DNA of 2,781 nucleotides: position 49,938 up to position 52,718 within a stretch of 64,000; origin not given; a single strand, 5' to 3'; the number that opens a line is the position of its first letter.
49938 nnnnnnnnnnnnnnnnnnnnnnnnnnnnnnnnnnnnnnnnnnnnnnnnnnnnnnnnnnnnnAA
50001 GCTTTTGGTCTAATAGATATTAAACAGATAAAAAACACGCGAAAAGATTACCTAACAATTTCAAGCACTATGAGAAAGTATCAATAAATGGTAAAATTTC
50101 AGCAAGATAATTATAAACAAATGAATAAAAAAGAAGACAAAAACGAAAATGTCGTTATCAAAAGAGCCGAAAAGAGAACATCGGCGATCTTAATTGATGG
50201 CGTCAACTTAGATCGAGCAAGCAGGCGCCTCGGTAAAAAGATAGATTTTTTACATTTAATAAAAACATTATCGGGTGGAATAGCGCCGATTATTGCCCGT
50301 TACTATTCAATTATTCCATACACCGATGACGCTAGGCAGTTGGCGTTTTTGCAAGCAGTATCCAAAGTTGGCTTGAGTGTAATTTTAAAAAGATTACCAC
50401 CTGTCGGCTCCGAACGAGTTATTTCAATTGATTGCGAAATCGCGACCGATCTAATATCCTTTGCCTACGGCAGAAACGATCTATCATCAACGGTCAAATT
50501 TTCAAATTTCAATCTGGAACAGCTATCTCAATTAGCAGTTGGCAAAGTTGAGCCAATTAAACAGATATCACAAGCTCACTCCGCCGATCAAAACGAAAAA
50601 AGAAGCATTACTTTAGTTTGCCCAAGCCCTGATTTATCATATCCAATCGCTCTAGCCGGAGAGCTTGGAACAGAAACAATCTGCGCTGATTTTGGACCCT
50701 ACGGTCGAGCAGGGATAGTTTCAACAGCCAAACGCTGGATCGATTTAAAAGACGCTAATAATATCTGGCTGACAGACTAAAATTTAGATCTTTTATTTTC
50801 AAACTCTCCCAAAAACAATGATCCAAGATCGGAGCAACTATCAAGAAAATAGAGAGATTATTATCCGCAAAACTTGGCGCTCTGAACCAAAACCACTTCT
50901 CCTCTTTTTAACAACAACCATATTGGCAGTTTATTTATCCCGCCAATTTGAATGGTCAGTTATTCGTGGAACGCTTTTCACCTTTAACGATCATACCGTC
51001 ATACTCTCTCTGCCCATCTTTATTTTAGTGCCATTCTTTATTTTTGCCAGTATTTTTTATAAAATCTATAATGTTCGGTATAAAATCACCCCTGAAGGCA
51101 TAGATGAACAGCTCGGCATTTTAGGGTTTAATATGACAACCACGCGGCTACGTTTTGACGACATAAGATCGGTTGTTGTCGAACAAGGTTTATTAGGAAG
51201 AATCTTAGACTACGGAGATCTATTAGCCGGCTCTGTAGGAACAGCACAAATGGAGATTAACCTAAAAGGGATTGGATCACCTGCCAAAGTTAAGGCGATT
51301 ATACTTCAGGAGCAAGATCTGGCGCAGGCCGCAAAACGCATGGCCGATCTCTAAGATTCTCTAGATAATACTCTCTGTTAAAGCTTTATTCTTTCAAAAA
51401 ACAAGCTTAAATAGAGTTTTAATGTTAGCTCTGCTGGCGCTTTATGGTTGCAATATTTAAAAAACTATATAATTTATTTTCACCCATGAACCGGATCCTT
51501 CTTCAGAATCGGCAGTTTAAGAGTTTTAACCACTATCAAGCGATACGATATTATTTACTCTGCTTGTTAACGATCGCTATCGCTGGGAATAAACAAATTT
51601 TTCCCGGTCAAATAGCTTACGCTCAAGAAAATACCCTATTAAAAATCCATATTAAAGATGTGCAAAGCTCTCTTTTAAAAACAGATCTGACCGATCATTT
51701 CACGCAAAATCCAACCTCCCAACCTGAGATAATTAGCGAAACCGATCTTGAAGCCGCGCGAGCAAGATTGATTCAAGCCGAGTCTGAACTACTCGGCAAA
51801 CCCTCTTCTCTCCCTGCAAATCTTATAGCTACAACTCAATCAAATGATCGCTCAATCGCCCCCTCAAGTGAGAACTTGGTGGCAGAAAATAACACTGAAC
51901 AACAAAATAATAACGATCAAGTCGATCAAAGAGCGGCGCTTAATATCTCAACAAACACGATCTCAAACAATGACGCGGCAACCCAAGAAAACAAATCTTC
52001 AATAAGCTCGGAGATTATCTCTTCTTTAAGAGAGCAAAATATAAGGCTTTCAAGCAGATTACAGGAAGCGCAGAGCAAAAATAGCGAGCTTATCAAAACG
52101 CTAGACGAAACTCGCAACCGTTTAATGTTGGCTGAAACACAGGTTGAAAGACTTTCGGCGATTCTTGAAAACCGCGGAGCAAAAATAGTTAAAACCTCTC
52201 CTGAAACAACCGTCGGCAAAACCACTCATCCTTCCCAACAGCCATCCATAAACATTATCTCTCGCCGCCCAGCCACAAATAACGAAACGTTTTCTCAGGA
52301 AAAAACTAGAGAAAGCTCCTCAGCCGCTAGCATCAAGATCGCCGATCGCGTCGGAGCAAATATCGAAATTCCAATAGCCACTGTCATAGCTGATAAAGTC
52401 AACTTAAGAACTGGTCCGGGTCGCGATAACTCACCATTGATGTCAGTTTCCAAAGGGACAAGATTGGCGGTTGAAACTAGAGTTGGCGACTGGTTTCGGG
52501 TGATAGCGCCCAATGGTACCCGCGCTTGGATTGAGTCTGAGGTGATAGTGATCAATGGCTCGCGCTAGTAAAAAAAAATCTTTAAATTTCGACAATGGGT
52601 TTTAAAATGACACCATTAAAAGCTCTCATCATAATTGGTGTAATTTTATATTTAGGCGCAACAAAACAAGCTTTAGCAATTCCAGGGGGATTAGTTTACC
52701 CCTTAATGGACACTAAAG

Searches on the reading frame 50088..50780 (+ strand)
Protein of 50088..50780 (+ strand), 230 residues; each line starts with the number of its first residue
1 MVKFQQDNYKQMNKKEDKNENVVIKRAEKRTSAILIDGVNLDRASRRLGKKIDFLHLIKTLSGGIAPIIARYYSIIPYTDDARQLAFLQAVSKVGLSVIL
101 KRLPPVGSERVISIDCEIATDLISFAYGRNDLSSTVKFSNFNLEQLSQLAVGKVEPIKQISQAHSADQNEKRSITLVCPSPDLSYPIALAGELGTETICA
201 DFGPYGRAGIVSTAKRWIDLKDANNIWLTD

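Call 61: search_protein_families(library=pfam, proteins=[window:50088-50780:+], max_evalue=0.001)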
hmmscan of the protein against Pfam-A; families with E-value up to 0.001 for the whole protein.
window:50088-50780:+ (230 aa): 1 family
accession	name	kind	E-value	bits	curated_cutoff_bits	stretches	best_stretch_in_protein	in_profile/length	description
PF01936.24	NYN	-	5.5e-06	27.4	24.2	1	33-131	3-94/145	NYN domain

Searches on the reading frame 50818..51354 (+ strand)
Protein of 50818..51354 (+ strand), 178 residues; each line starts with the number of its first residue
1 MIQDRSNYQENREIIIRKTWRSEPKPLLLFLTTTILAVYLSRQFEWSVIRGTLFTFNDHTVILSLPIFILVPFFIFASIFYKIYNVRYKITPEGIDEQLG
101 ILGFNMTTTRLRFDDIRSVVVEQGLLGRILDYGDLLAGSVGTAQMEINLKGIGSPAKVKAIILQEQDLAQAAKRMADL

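Call 61: search_protein_families(library=pfam, proteins=[window:50818-51354:+], max_evalue=0.001)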
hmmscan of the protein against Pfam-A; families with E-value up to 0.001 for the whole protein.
window:50818-51354:+ (178 aa): 1 family
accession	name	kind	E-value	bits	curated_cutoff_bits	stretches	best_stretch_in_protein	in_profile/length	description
PF03703.20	bPH_2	-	1e-06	29.3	22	1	85-161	3-77/78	Bacterial PH domain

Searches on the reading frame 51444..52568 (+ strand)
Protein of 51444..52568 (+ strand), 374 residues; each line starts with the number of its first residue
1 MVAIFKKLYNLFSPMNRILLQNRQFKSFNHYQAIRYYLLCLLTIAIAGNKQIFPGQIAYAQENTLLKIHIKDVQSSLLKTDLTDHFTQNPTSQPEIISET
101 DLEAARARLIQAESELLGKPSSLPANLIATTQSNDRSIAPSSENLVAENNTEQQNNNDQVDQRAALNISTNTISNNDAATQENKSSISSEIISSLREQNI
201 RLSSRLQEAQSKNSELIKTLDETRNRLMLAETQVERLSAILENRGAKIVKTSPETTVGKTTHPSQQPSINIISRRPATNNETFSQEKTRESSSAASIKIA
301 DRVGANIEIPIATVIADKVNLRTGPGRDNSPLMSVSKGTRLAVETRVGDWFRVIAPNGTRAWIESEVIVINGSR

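Call 61: search_protein_families(library=pfam, proteins=[window:51444-52568:+], max_evalue=0.001)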
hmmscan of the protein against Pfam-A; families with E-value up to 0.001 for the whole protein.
window:51444-52568:+ (374 aa): 3 families
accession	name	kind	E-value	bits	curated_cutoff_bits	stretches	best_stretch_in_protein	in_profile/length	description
PF08239.17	SH3_3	-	7.3e-10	39.3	27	1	318-367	2-52/54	Bacterial SH3 domain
PF06347.19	SH3_4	-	5e-07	29.8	24.1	1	317-367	3-53/56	Bacterial SH3 domain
PF23795.1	SH3_YKFC_2nd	-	1.3e-05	25.4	27.4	1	315-366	2-52/57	YKFC SH3b2 domain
